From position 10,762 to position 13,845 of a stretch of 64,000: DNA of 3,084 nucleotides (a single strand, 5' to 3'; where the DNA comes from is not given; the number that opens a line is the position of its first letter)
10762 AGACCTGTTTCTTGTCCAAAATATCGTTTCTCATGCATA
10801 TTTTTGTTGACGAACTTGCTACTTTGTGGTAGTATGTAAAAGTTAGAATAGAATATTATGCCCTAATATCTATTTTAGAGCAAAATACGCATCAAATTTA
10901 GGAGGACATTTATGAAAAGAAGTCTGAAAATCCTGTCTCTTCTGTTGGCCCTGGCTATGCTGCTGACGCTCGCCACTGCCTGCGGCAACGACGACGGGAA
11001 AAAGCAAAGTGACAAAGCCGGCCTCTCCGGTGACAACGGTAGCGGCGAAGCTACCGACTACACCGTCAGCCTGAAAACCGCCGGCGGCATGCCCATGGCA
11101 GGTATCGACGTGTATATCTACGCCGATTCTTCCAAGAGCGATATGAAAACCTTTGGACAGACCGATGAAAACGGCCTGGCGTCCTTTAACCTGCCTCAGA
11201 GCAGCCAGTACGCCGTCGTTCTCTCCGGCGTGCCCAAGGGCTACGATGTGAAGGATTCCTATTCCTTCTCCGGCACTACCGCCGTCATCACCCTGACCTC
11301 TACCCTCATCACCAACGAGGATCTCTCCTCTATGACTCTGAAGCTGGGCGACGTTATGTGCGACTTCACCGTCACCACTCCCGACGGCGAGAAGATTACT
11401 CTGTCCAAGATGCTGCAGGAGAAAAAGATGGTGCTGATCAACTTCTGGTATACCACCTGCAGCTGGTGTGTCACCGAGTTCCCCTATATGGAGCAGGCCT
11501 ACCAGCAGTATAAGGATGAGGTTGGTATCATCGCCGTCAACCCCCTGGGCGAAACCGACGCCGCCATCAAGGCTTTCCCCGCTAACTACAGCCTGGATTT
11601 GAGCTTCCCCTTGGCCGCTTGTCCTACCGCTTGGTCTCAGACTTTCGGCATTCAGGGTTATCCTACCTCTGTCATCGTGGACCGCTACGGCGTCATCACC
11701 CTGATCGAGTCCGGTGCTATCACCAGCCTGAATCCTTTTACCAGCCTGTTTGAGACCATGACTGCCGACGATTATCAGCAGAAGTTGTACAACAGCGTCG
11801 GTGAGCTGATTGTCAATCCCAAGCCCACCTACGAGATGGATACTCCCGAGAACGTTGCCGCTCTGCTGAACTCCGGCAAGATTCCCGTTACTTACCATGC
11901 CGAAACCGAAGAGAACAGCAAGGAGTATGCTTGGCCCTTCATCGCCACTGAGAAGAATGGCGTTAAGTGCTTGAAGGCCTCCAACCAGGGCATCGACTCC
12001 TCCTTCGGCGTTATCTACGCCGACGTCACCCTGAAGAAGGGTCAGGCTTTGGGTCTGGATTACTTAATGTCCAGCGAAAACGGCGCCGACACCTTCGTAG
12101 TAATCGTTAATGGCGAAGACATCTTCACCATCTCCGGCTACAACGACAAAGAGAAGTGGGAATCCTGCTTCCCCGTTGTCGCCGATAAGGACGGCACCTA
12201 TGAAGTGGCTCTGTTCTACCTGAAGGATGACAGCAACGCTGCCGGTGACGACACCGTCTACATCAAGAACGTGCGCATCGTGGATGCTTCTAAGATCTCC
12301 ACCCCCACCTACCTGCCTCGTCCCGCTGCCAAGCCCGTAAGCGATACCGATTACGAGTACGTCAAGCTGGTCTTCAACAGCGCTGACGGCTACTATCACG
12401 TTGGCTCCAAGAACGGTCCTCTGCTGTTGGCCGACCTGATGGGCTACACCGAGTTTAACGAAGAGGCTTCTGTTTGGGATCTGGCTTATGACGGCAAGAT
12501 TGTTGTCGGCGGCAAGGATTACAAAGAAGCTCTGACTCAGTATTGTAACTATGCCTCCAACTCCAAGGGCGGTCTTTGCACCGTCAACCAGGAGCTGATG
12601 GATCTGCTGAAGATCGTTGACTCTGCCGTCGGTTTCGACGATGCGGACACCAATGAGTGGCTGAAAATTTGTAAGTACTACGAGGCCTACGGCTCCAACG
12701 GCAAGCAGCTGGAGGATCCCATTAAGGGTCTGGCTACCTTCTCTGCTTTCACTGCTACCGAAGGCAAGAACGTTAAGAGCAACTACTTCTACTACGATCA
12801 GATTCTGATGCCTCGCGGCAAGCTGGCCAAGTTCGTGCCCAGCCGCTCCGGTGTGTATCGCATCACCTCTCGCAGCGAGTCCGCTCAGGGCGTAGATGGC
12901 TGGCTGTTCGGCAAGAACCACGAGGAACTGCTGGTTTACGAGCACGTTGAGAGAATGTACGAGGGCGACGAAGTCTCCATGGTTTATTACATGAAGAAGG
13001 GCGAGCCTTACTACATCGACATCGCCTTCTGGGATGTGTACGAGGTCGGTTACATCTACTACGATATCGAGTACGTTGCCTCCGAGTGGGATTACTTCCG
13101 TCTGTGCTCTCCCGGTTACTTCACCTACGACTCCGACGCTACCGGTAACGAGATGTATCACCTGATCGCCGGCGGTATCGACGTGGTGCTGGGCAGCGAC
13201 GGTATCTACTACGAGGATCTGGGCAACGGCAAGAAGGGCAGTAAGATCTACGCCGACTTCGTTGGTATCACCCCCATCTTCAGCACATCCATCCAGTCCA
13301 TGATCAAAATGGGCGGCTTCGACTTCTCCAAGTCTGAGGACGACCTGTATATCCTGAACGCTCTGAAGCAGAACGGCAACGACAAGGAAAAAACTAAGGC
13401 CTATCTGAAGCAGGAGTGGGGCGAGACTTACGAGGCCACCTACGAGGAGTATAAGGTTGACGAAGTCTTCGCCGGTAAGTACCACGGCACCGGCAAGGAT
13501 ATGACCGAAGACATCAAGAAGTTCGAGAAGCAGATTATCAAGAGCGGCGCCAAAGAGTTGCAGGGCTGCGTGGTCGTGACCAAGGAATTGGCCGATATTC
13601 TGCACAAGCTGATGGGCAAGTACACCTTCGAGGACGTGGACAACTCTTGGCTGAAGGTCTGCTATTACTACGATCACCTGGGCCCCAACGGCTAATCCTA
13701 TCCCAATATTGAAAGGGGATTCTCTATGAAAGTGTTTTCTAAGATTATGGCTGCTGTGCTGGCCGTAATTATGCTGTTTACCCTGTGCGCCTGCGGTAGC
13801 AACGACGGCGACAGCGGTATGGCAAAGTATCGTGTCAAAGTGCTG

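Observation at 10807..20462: Six-gene surface-protein island built around three ResA/TlpA-like thioredoxins fused to Ig-like domains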

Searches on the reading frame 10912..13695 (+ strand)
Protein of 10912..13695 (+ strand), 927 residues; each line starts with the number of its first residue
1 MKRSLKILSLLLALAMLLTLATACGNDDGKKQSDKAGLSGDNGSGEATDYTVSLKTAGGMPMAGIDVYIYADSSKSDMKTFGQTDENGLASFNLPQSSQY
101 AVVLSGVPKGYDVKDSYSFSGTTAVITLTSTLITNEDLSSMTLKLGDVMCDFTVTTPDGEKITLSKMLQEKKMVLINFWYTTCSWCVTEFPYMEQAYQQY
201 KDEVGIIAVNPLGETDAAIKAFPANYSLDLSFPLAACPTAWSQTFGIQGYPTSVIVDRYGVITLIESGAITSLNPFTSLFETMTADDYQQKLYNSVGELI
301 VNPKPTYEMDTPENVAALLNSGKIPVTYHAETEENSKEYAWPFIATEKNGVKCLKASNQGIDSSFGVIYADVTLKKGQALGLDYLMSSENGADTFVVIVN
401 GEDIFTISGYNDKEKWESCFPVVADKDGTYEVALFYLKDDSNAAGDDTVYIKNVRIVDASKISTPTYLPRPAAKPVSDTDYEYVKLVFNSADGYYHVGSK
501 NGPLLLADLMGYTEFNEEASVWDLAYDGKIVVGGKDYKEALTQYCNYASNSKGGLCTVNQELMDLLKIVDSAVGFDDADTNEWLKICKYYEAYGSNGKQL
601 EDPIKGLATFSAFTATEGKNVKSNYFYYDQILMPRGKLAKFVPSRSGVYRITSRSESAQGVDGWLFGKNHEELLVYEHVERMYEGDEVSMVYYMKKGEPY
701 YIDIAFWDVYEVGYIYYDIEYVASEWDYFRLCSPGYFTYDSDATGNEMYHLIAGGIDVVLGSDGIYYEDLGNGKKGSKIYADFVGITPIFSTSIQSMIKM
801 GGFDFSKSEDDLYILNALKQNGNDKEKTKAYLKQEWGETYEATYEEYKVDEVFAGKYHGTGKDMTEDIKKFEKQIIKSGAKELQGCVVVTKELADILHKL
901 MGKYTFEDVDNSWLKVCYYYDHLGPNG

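Call 3: search_protein_families(library=pfam, proteins=[window:10912-13695:+], max_evalue=0.1)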
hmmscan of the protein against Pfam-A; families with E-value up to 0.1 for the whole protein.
window:10912-13695:+ (927 aa): 8 families
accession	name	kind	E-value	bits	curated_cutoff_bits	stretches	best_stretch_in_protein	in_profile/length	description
PF00578.27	AhpC-TSA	-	1e-13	51.7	26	1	146-263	2-122/124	AhpC/TSA family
PF08534.16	Redoxin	-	2.9e-13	50.3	26.6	1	145-269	2-135/148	Redoxin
PF13905.12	Thioredoxin_8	-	3.3e-07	31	27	1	172-260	2-92/94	Thioredoxin-like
PF00085.26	Thioredoxin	-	0.00011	22.6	23.5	1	167-216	14-63/103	Thioredoxin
PF02369.22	Big_1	-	0.00019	21.9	34.9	1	46-96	17-68/93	Bacterial Ig-like domain (group 1)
PF10670.15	DUF4198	-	0.00096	19.8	34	1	59-102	157-203/209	Domain of unknown function (DUF4198)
PF02630.20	SCO1-SenC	-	0.0068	16.8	22.8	1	151-222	3-78/134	SCO1/SenC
PF11974.14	bMG3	-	0.029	14.7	34.9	0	41-103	9-71/103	Bacterial alpha-2-macroglobulin MG3 domain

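Call 4: search_protein_families(library=ncbifam, proteins=[window:10912-13695:+], max_evalue=0.1)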
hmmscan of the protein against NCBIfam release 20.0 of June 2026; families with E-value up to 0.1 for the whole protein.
window:10912-13695:+ (927 aa): 12 families
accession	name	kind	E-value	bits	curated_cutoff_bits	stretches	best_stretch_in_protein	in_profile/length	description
NF002854.0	PRK03147.1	subfamily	1e-23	84.1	170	1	127-272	20-162/176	thiol-disulfide oxidoreductase ResA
TIGR00385.1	dsbE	subfamily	1.2e-07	31.5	123.15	1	160-271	52-159/173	DsbE family thiol:disulfide interchange protein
NF041202.1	StoA_CxxC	exception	4.6e-07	29.9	210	1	148-271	32-153/163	endospore biogenesis thiol-disulfide oxidoreductase StoA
NF038285.1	deiodinase_rel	hypoth_equivalog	1.4e-06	28.1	250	1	143-209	176-242/347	deiodinase family protein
NF047696.1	ThlDiSintTplARhiz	equivalog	2.6e-05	24.1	230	1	149-227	77-154/219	thiol:disulfide interchange protein TlpA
NF047697.1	ThioredTrxAClost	equivalog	4.4e-05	23.6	140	1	166-219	12-65/105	thioredoxin TrxA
NF008229.0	PRK10996.1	equivalog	6.8e-05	22.6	125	1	159-215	40-96/141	thioredoxin TrxC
TIGR01068.1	thioredoxin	equivalog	0.00013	22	96.8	1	166-216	8-59/101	thioredoxin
NF011941.0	PRK15412.1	equivalog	0.00027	20.5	359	1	165-270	62-163/185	thiol:disulfide interchange protein DsbE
NF009668.0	PRK13189.1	equivalog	0.035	13.3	211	0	140-202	7-68/224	peroxiredoxin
NF052255.1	luciferase_Beta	exception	0.036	13.1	500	1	795-883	211-297/325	luciferase subunit beta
TIGR01126.1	pdi_dom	equivalog_domain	0.041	14.2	107.2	0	164-210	6-56/105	protein disulfide-isomerase domain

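Call 8: find_encoding_contigs(protein=window:10912-13695:+, flank=10000, max_places=6)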
Protein window:10912-13695:+ (927 aa): no gene with exactly this product is on record in the collection.

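Call 12: find_related_loci(query=A1, collection=genome_contigs, flank=10000)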
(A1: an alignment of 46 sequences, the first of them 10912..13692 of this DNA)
Query A1 (927 aa) in genome_contigs; peptide patterns used: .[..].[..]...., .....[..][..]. (x = any residue, [..] = any of these).
227 stretches matched a pattern; 206 encode a relative of the query (tblastn E <= 1e-3); the best 80 are kept; 80 distinct loci.
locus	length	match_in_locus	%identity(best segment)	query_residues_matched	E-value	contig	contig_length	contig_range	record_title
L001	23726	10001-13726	85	1-927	0e+0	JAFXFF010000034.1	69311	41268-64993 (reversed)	MAG: Clostridia bacterium isolate RGIG6361 Sheep_Rectum-4__c655891, whole genome shotgun sequence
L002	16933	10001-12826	69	1-927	0e+0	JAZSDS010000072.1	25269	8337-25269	MAG: Faecousia sp. isolate T1900044595_TS20190061.MAGScoT_cleanbin_000053 SGB_662_k141_2098163, whole genome shotgun seq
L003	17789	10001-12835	69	1-927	0e+0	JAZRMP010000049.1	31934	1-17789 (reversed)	MAG: Faecousia sp. isolate T1900045423_YK20190113.MAGScoT_cleanbin_000026 SGB_7053_k141_1218820, whole genome shotgun se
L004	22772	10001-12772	68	1-925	0e+0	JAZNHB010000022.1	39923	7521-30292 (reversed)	MAG: Faecousia sp. isolate T1900044696_TS20190162.MAGScoT_cleanbin_000071 SGB_1781_k141_817204, whole genome shotgun seq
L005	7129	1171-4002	67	5-927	0e+0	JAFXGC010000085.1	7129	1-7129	MAG: Clostridia bacterium isolate RGIG6384 Sheep_Rectum-5__c366125, whole genome shotgun sequence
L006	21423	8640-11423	65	1-927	0e+0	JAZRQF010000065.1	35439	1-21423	MAG: Faecousia sp. isolate T1900045365_YK20190055.MAGScoT_cleanbin_000064 SGB_6841_k141_1190047, whole genome shotgun se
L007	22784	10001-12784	64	1-927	0e+0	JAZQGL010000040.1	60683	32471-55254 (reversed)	MAG: Faecousia sp. isolate T1900044630_TS20190096.MAGScoT_cleanbin_000034 SGB_1026_k141_1381124, whole genome shotgun se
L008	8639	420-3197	61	1-925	0e+0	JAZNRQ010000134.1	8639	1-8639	MAG: Faecousia sp. isolate T1900044813_TS20190279.MAGScoT_cleanbin_000093 SGB_2806_k141_3133354, whole genome shotgun se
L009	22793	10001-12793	61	1-927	0e+0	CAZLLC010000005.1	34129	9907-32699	MAG TPA_asm: uncultured Oscillospiraceae bacterium isolate SRP315200_co1_475 genome assembly, contig: NODE_1720_length_3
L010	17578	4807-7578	61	1-924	0e+0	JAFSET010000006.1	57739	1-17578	MAG: Oscillospiraceae bacterium isolate RGIG3076 Goat_Rectum-5__c29671, whole genome shotgun sequence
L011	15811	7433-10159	68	43-927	0e+0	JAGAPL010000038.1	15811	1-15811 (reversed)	MAG: Clostridia bacterium isolate RGIG8654 Water_deer_Cecum.Co__c258392, whole genome shotgun sequence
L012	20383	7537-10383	59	1-927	0e+0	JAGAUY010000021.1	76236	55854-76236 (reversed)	MAG: Oscillospiraceae bacterium isolate RGIG8797 Water_deer_Colon.Co__c222810, whole genome shotgun sequence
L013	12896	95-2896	61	1-925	0e+0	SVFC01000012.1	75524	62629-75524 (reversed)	MAG: Lachnospiraceae bacterium isolate SIG322 NODE_8343_length_75524_cov_4.897304, whole genome shotgun sequence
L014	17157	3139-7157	61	1-927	0e+0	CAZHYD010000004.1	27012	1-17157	MAG TPA_asm: uncultured Ruminococcus sp. isolate SRP315200_co1_395 genome assembly, contig: NODE_2815_length_27012_cov_7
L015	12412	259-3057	60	1-925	0e+0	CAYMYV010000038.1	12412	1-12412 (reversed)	MAG TPA_asm: uncultured Lachnobacterium sp. isolate SRP315200_co2_696 genome assembly, contig: NODE_6564_length_12412_co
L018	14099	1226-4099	59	1-927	0e+0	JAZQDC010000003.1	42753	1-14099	MAG: Lachnospiraceae bacterium isolate T1900044637_TS20190103.MAGScoT_cleanbin_000018 SGB_1179_k141_1522883, whole genom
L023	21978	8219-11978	58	1-927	0e+0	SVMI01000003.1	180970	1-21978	MAG: Oscillospiraceae bacterium isolate SIG509 NODE_1356_length_180970_cov_7.914500, whole genome shotgun sequence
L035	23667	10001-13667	57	20-927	0e+0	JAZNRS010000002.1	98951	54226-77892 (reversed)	MAG: Faecousia sp. isolate T1900044813_TS20190279.MAGScoT_cleanbin_000038 SGB_2804_k141_3149739, whole genome shotgun se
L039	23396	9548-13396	57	1-927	0e+0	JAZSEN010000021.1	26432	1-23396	MAG: Faecousia sp. isolate T1900044589_TS20190055.MAGScoT_cleanbin_000021 SGB_621_k141_998480, whole genome shotgun sequ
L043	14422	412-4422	58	1-925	0e+0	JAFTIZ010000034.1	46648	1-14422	MAG: Oscillospiraceae bacterium isolate RGIG3862 Roe_deer_Cecum-1__c125302, whole genome shotgun sequence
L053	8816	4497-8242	55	1-926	0e+0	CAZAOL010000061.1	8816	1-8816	MAG TPA_asm: uncultured Oscillospiraceae bacterium isolate SRP315200_co2_435 genome assembly, contig: NODE_12180_length_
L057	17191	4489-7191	58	48-927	0e+0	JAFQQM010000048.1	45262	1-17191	MAG: Clostridia bacterium isolate RGIG2058 Goat_Colon-2__c518423, whole genome shotgun sequence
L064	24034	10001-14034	55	3-926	0e+0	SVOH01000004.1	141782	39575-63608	MAG: Oscillospiraceae bacterium isolate SIG560 NODE_567_length_141782_cov_2.268879, whole genome shotgun sequence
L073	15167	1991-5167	54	1-927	0e+0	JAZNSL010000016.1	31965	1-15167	MAG: Acutalibacteraceae bacterium isolate T1900044809_TS20190275.MAGScoT_cleanbin_000020 SGB_2773_k141_1627182, whole ge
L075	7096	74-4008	57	40-926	0e+0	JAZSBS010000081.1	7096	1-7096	MAG: Acutalibacteraceae bacterium isolate T1900044926_TS20190392.MAGScoT_cleanbin_000021 SGB_3380_k141_1498155, whole ge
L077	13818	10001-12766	55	3-925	0e+0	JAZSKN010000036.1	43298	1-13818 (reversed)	MAG: Acutalibacteraceae bacterium isolate T1900044560_TS20190026.MAGScoT_cleanbin_000031 SGB_361_k141_323195, whole geno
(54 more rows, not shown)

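Call 18: search_protein_families(library=pfam, proteins=[L023:17516-18991:-, L073:11893-12660:-, L075:5438-6466:+, L018:13454-14068:-, L043:12058-13386:+, L039:19375-21510:-, L053:1845-3662:+, L057:14204-15346:+, L064:6231-8060:+, L077:8910-9788:+], max_evalue=0.001)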
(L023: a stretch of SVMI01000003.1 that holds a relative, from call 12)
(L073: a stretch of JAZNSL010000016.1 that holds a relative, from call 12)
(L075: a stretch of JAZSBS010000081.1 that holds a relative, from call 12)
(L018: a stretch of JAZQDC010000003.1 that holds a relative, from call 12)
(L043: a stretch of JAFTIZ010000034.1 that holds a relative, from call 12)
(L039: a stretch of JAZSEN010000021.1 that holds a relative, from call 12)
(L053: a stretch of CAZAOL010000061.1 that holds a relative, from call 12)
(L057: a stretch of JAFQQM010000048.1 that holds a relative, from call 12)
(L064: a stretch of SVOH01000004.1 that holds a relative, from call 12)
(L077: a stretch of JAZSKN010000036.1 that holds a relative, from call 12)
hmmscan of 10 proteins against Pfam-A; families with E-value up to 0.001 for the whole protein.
L023:17516-18991:- (491 aa): 13 families
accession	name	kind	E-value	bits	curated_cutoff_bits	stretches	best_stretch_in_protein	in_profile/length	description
PF12801.12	Fer4_5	-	3.9e-16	59.2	22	1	83-120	5-41/48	4Fe-4S binding domain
PF12838.12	Fer4_7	-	1.7e-10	41.6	27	1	267-286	2-21/52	4Fe-4S dicluster domain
PF00037.32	Fer4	-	5.9e-10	39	21.1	2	266-283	7-24/24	4Fe-4S binding domain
PF08534.16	Redoxin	-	4.9e-09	36.6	26.6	1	369-478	27-137/148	Redoxin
PF00085.26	Thioredoxin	-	5.3e-09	36.5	23.5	1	370-431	18-79/103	Thioredoxin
PF13484.11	Fer4_16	-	6.8e-07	30.4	30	1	266-304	1-38/66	4Fe-4S double cluster binding domain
PF00578.27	AhpC-TSA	-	8.3e-07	29.4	26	1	369-414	24-71/124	AhpC/TSA family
PF13187.11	Fer4_9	-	9.6e-06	26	27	0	266-282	36-52/52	4Fe-4S dicluster domain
PF13237.11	Fer4_10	-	3.6e-05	24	25.5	1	238-278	2-53/53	4Fe-4S dicluster domain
PF13746.11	Fer4_18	-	8.7e-05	23.1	27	1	242-279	58-97/114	4Fe-4S dicluster domain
PF12837.12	Fer4_6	-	0.00011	22.4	25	0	241-257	5-21/24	4Fe-4S binding domain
PF17179.9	Fer4_22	-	0.00023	22.4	27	0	230-259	66-95/95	4Fe-4S dicluster domain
PF14697.11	Fer4_21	-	0.00043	20.8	35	1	240-283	3-58/59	4Fe-4S dicluster domain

L073:11893-12660:- (255 aa): 0 families

L075:5438-6466:+ (342 aa): 0 families

L018:13454-14068:- (204 aa): 0 families

L043:12058-13386:+ (442 aa): 0 families

L039:19375-21510:- (711 aa): 0 families

L053:1845-3662:+ (605 aa): 2 families
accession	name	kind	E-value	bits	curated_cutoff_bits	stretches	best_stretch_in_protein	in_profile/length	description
PF01432.26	Peptidase_M3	-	1.4e-73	249.2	27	1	212-591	2-456/457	Peptidase family M3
PF08439.15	Peptidase_M3_N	-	9.5e-26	90.3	25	1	122-191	1-70/70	Oligopeptidase F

L057:14204-15346:+ (380 aa): 0 families

L064:6231-8060:+ (609 aa): 6 families
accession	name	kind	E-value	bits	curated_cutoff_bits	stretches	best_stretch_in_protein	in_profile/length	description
PF00009.33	GTP_EFTU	-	6.8e-56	189.3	26.5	1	7-198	1-186/188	Elongation factor Tu GTP binding domain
PF21018.2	BipA_C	-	1.5e-44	150.7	23.8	1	489-597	1-109/110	TypA/BipA C-terminal domain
PF00679.30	EFG_C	-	1.3e-23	83.2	27.9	1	400-486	1-87/89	Elongation factor G C-terminus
PF03144.31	GTP_EFTU_D2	-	2.3e-12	47.6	30.3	1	223-291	1-71/73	Elongation factor Tu domain 2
PF22042.2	EF-G_D2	-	1.9e-08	34.7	27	1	215-294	8-83/84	Elongation factor G domain 2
PF01926.29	MMR_HSR1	-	4.5e-06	27.2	21.9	1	12-133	2-113/113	50S ribosome-binding GTPase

L077:8910-9788:+ (292 aa): 2 families
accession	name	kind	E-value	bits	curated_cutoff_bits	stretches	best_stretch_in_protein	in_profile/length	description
PF04055.27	Radical_SAM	-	3.8e-12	47.1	29.5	1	54-218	2-165/166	Radical SAM superfamily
PF13353.11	Fer4_12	-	6.4e-08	33.4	22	1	53-159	9-122/137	4Fe-4S single cluster domain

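Call 22: search_protein_families(library=ncbifam, proteins=[L023:17516-18991:-, L073:11893-12660:-, L075:5438-6466:+, L043:12058-13386:+], max_evalue=0.01)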
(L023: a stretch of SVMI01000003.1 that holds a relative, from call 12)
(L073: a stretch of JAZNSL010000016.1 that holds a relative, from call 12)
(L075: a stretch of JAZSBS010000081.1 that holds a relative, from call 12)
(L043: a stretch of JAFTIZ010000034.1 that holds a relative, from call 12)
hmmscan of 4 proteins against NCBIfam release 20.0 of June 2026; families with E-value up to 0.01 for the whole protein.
L023:17516-18991:- (491 aa): 39 families (the best 25 are shown)
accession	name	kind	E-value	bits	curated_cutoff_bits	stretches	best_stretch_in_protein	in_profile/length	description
TIGR02163.1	napH_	subfamily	2.4e-21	76.4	213.05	2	197-284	154-253/255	NapH/MauN family ferredoxin-type protein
NF007013.0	PRK09477.1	equivalog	6.2e-15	55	234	2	197-285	177-277/286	quinol dehydrogenase ferredoxin subunit NapH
NF002854.0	PRK03147.1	subfamily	2.8e-14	53.4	170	1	303-486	4-169/176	thiol-disulfide oxidoreductase ResA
NF041202.1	StoA_CxxC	exception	3.5e-11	43.3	210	1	366-485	48-160/163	endospore biogenesis thiol-disulfide oxidoreductase StoA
TIGR01068.1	thioredoxin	equivalog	2.9e-09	37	96.8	1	369-422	12-66/101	thioredoxin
NF047696.1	ThlDiSintTplARhiz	equivalog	3.7e-09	36.7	230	1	369-418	96-146/219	thiol:disulfide interchange protein TlpA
NF006898.0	PRK09381.1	equivalog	5e-09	36.5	138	1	367-423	18-74/109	thioredoxin TrxA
NF046105.1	TransRegNosR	equivalog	5.4e-09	34.9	1000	2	196-276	578-661/680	transcriptional regulator NosR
NF008229.0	PRK10996.1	equivalog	1.6e-08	34.3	125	1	352-420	36-102/141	thioredoxin TrxC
TIGR00385.1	dsbE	subfamily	2e-08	34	123.15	1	365-423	58-113/173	DsbE family thiol:disulfide interchange protein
NF045874.1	Vhu_polyferre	exception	1e-07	31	600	1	213-287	34-109/381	F420-non-reducing hydrogenase associated-polyferredoxin VhuB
NF038196.1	ferrodoxin_EFR1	subfamily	4.8e-07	30.1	75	1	241-285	183-232/242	EFR1 family ferrodoxin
TIGR02745.1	ccoG_rdxA_fixG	equivalog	1.2e-06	27.7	316.7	1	243-326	231-318/435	cytochrome c oxidase accessory protein CcoG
NF058577.1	FdxA_fam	equivalog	1.1e-05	25.5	65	2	264-283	6-25/52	4Fe-4S ferredoxin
NF047697.1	ThioredTrxAClost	equivalog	1.2e-05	25.4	140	1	369-411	16-58/105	thioredoxin TrxA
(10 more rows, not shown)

L073:11893-12660:- (255 aa): 1 family
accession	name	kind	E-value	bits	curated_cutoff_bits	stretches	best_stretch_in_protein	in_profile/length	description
NF040920.1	CD1871A_fam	domain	3.2e-08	33.3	32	1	219-255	2-38/38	CD1871A family CXXC motif-containing protein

L075:5438-6466:+ (342 aa): 0 families

L043:12058-13386:+ (442 aa): 0 families
